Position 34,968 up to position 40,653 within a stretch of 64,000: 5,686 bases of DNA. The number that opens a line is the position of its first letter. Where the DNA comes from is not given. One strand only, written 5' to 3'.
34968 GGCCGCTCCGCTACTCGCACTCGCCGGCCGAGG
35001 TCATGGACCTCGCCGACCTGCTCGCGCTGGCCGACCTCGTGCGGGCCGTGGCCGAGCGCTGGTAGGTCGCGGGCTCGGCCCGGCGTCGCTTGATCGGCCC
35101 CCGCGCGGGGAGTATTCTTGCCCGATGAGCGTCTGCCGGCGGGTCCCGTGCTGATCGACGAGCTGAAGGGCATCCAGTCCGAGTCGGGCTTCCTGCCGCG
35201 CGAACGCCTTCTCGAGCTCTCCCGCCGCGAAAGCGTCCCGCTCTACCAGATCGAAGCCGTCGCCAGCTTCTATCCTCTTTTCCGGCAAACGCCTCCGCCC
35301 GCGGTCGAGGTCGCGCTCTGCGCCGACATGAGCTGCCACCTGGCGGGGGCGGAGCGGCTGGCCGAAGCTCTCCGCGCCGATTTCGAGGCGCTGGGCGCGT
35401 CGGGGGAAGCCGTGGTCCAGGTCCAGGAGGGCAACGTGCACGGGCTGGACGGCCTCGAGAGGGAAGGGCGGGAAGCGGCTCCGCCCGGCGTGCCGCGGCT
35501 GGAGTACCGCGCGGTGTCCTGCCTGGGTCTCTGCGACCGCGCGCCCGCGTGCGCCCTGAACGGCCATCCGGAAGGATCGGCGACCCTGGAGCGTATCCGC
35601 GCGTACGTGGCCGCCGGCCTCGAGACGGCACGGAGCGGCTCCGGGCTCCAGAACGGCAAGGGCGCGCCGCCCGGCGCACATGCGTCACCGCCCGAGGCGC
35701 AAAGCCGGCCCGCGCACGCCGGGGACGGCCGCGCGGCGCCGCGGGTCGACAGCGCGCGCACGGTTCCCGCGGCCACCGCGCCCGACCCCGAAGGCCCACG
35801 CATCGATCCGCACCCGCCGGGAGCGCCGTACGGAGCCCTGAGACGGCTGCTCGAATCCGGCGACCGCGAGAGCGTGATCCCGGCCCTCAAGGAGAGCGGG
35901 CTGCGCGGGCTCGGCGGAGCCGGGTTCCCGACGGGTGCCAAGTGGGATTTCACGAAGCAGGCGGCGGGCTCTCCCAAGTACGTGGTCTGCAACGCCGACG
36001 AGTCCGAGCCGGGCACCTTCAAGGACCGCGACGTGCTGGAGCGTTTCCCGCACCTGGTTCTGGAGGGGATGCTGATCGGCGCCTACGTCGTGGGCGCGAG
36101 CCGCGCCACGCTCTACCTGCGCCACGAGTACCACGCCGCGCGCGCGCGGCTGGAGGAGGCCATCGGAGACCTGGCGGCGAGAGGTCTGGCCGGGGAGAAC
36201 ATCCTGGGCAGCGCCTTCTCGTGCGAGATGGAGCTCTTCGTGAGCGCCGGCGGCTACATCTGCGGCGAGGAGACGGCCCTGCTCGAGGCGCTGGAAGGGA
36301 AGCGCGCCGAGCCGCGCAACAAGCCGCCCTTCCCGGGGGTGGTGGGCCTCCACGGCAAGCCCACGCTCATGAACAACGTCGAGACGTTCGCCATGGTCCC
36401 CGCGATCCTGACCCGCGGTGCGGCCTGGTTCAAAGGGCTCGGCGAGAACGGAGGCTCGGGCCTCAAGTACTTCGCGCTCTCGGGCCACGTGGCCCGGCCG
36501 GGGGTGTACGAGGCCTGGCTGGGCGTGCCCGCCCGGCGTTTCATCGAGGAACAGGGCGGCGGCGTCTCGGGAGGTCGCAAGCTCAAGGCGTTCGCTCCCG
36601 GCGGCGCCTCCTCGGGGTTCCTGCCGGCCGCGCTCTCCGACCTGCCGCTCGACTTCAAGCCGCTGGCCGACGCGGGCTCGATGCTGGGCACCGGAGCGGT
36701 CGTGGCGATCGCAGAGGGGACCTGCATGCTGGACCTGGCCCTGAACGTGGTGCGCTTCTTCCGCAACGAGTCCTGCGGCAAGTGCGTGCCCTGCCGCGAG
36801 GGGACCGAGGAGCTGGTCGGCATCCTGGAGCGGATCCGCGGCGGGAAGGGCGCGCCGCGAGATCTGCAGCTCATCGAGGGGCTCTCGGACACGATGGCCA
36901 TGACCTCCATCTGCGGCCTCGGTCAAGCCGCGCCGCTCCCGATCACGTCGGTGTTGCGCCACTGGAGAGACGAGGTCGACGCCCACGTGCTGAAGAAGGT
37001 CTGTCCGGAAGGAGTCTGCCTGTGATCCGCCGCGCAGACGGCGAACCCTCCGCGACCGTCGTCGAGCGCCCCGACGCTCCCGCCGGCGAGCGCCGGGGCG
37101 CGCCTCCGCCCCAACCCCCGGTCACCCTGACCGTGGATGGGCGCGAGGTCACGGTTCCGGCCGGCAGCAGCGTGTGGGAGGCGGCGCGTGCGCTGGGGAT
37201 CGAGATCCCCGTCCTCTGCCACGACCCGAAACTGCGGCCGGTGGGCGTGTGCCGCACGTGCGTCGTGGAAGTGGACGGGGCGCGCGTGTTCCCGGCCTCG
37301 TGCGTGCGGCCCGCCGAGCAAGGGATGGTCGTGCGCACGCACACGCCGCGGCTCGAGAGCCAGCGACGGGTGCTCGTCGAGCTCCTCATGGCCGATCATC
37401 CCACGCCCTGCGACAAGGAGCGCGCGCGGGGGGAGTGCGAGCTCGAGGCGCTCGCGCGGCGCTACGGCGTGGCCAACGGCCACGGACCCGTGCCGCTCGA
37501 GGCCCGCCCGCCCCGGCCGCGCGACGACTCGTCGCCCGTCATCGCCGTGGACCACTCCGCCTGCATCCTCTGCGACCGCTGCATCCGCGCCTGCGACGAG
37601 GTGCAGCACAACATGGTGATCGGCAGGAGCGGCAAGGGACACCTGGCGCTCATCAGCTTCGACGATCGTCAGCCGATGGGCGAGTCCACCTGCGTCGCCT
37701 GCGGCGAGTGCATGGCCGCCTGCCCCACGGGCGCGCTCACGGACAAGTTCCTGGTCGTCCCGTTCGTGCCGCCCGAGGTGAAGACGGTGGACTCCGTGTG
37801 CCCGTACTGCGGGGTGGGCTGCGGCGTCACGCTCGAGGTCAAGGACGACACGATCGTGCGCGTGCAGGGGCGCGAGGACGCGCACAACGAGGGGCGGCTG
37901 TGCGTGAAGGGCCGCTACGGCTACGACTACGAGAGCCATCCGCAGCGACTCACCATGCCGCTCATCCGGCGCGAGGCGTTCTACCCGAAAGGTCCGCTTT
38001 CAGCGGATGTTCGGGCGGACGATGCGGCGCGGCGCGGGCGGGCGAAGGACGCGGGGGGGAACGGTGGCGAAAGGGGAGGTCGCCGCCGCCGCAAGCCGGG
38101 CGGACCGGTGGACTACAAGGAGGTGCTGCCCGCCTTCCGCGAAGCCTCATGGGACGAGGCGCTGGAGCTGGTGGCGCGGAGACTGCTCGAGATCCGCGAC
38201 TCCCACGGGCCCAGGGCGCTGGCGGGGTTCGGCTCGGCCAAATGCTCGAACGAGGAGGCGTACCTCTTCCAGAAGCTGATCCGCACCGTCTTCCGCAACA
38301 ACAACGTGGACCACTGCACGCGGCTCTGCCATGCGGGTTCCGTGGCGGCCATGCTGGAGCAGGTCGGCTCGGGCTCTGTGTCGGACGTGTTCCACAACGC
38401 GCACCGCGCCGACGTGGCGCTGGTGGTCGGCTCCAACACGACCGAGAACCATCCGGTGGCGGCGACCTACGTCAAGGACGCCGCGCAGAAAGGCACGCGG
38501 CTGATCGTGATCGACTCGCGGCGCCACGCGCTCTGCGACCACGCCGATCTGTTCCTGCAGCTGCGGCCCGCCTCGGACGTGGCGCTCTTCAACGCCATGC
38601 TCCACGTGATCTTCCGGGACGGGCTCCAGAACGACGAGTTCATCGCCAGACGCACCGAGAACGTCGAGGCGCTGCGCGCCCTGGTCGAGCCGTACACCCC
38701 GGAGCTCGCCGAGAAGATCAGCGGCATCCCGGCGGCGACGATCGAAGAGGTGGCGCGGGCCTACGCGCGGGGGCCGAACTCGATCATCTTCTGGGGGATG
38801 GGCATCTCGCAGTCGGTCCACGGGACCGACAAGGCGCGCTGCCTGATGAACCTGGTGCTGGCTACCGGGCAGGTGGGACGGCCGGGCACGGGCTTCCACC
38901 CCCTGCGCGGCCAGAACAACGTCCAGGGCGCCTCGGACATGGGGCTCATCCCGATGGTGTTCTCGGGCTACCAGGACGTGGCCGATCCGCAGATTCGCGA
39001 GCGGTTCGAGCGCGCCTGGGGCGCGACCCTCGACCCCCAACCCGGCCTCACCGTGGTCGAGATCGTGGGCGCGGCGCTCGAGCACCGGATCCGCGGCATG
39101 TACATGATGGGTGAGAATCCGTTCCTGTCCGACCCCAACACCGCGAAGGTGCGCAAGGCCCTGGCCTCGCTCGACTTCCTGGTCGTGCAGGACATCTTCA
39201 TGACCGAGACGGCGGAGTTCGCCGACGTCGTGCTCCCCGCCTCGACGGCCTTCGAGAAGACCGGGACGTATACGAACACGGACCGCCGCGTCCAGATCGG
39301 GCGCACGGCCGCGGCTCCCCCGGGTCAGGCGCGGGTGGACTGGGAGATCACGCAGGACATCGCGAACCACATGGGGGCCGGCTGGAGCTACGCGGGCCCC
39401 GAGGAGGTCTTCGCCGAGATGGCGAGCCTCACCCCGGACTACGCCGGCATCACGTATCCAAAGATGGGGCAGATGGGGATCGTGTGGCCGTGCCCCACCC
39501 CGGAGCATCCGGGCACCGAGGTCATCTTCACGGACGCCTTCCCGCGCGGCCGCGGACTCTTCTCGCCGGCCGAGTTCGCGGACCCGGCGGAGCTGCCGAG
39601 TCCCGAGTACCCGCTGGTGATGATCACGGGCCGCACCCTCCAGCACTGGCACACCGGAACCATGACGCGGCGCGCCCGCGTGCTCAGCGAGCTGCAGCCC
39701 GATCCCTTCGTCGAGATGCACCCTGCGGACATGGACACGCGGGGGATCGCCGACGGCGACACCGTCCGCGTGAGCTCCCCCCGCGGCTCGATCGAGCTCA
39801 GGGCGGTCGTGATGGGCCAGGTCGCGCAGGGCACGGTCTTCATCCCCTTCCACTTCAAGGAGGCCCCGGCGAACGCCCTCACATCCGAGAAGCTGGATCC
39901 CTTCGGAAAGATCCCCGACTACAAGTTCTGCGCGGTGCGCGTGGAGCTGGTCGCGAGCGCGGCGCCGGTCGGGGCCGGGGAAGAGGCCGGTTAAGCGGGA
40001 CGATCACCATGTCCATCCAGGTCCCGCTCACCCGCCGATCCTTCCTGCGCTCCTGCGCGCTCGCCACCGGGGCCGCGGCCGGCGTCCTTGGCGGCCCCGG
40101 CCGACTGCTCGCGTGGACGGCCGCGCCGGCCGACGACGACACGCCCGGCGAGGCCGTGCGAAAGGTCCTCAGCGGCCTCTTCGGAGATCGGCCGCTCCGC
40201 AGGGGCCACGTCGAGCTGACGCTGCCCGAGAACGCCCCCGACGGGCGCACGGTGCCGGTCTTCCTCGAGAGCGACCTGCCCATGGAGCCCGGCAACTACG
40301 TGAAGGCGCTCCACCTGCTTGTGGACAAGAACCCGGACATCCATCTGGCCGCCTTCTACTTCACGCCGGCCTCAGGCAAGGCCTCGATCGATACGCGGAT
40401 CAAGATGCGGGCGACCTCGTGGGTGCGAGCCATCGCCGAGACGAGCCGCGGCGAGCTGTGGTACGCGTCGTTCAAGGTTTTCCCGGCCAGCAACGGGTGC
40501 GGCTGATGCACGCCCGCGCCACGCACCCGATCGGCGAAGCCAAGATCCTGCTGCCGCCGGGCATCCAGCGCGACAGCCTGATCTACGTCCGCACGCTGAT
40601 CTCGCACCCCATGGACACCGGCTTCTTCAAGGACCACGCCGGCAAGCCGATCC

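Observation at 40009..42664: Orphan soxY-soxZ carrier pair coupled to a secreted MBL-fold (SoxH-like)::tandem-rhodanese fusion, with no SoxAX/SoxB/SoxCD nearby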

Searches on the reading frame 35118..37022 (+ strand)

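Call 89: search_protein_families(library=ncbifam, proteins=[window:35118-37022:+], max_evalue=1e-20)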
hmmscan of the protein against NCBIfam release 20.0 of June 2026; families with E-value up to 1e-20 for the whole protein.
window:35118-37022:+ (635 aa): 3 families
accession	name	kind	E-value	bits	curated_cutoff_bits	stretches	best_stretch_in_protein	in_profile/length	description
TIGR01959.1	nuoF_fam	equivalog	2.5e-146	487.3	558.65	1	238-624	23-410/410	NADH-quinone oxidoreductase subunit NuoF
NF010120.0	PRK13596.1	equivalog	2.4e-118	395.4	389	1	242-625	33-418/433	NADH-quinone oxidoreductase subunit NuoF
NF008436.0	PRK11278.1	equivalog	2.1e-108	363.1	749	1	238-627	36-429/448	NADH-quinone oxidoreductase subunit NuoF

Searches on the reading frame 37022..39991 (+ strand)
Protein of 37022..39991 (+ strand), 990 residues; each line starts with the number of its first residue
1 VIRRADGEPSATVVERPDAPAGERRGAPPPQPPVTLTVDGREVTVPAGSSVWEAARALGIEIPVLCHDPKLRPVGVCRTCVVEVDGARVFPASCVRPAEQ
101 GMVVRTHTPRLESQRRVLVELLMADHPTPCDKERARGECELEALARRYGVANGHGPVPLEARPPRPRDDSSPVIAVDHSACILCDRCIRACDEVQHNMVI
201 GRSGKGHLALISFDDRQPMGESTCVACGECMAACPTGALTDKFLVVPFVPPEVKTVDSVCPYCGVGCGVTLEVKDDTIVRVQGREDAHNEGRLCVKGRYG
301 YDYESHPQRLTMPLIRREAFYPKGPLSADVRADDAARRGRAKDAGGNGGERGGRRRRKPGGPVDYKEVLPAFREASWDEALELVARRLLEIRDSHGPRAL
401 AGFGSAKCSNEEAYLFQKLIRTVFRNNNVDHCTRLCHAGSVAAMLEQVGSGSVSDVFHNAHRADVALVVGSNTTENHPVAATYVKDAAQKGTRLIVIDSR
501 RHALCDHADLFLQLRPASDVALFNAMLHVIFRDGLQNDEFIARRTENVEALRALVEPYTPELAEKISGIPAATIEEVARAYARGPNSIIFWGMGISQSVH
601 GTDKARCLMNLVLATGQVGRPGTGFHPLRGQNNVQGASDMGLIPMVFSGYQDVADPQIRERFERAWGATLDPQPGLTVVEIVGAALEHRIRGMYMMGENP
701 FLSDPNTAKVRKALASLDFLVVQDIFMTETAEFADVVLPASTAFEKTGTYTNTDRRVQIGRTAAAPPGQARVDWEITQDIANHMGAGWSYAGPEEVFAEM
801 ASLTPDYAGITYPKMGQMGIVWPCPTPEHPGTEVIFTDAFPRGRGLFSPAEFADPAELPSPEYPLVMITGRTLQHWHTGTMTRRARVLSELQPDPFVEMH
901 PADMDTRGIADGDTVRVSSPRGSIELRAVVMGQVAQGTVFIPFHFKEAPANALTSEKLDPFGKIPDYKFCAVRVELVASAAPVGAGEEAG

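Call 89: search_protein_families(library=ncbifam, proteins=[window:37022-39991:+], max_evalue=1e-20)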
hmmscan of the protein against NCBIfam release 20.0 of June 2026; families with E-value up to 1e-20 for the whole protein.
window:37022-39991:+ (990 aa): 23 families
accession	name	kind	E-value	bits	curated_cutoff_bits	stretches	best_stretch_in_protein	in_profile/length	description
TIGR01591.1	Fdh-alpha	equivalog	1.2e-233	777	666.25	1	371-974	64-672/672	formate dehydrogenase subunit alpha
NF047855.1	AssmNtatRedNasC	equivalog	6.9e-157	523.7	1100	1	371-975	88-707/708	assimilatory nitrate reductase catalytic subunit NasC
NF041323.1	Nitr_red_NasA_Halo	equivalog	1.3e-101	341.2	1000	1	373-974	64-672/673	assimilatory nitrate reductase NasA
NF010055.0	PRK13532.1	equivalog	4.5e-92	309.7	904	3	548-776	328-564/830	nitrate reductase catalytic subunit NapA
TIGR01706.1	NAPA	equivalog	3.7e-87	293.5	930.55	3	549-776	329-564/830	periplasmic nitrate reductase subunit alpha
TIGR01973.1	NuoG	equivalog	1.6e-84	284.8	470.05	2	36-317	1-277/606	NADH-quinone oxidoreductase subunit NuoG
NF005895.0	PRK07860.1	equivalog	3.7e-81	273.3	802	2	27-319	11-301/811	NADH-quinone oxidoreductase subunit G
TIGR01701.1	Fdhalpha-like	subfamily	1.5e-74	251.6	582.15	1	362-975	103-742/744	FdhF/YdeP family oxidoreductase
TIGR01553.1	formate-DH-alph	equivalog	1.2e-73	248.4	814.2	1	372-546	120-305/1009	formate dehydrogenase-N subunit alpha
NF041513.1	formate_DH_Act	exception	1.4e-73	248.3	1400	1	399-546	150-296/1067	formate dehydrogenase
NF012032.0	PRK15488.1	equivalog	2.4e-66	224.2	694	1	372-790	114-533/759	thiosulfate reductase PhsA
NF040763.1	FeFe_hydrog_A6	exception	3.6e-57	194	765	1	34-242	1-208/571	NADH-dependent [FeFe] hydrogenase, group A6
NF005745.0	PRK07569.1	equivalog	1.7e-50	171.6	333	1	34-243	4-211/238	bidirectional hydrogenase complex protein HoxU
TIGR00509.1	bisC_fam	subfamily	1.3e-49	169.1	1017.55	1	372-791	71-517/772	molybdopterin guanine dinucleotide-containing S/N-oxide reductase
NF006305.0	PRK08493.1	equivalog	3.2e-44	151.2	591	1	34-309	2-295/819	NADH-quinone oxidoreductase subunit G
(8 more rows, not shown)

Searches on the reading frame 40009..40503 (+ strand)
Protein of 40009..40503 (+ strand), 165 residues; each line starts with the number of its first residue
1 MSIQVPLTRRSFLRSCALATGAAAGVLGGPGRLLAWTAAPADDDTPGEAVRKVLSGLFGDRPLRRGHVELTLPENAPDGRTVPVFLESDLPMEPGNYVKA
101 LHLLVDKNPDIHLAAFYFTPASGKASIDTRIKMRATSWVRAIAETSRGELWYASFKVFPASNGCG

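Call 4: search_protein_families(library=pfam, proteins=[window:40009-40503:+], max_evalue=0.01)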
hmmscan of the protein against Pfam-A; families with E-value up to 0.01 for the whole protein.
window:40009-40503:+ (165 aa): 1 family
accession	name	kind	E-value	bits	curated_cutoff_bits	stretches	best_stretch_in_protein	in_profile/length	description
PF13501.12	SoxY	-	4.6e-28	98.1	28.4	1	57-164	4-112/112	Sulfur oxidation protein SoxY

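Call 5: search_protein_families(library=ncbifam, proteins=[window:40009-40503:+], max_evalue=0.01)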
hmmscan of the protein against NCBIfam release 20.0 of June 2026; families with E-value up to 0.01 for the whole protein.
window:40009-40503:+ (165 aa): 4 families
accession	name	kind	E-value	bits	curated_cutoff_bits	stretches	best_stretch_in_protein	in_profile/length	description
TIGR04488.1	SoxY_true_GGCGG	equivalog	5.2e-25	88.6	125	1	8-165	1-148/149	thiosulfate oxidation carrier protein SoxY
TIGR04557.1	fuse_rel_SoxYZ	equivalog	1.8e-22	79.8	140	1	56-164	7-114/226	quinoprotein dehydrogenase-associated SoxYZ-like carrier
TIGR04487.1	SoxY_para_1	exception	7.7e-22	77.7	172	1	39-157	26-137/146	SoxY-related AACIE arm protein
TIGR01409.1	TAT_signal_seq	domain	0.0028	18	16.7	1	7-31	1-25/29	twin-arginine translocation signal domain-containing protein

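Call 85: search_solved_structures(query=window:40009-40503:+, max_evalue=0.001, show_alignments=1)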
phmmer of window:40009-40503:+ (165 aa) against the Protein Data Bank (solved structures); distinct sequences matched with E-value up to 0.001: 3.
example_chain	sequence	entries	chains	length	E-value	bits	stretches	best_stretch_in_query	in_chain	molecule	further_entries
4uwq_B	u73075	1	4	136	5.5e-12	49.4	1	50-165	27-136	SOXY PROTEIN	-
2ox5_Y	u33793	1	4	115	3e-07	34.1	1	54-165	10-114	SoxY protein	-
2oxg_Y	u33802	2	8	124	3.5e-07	33.8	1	53-165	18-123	SoxY protein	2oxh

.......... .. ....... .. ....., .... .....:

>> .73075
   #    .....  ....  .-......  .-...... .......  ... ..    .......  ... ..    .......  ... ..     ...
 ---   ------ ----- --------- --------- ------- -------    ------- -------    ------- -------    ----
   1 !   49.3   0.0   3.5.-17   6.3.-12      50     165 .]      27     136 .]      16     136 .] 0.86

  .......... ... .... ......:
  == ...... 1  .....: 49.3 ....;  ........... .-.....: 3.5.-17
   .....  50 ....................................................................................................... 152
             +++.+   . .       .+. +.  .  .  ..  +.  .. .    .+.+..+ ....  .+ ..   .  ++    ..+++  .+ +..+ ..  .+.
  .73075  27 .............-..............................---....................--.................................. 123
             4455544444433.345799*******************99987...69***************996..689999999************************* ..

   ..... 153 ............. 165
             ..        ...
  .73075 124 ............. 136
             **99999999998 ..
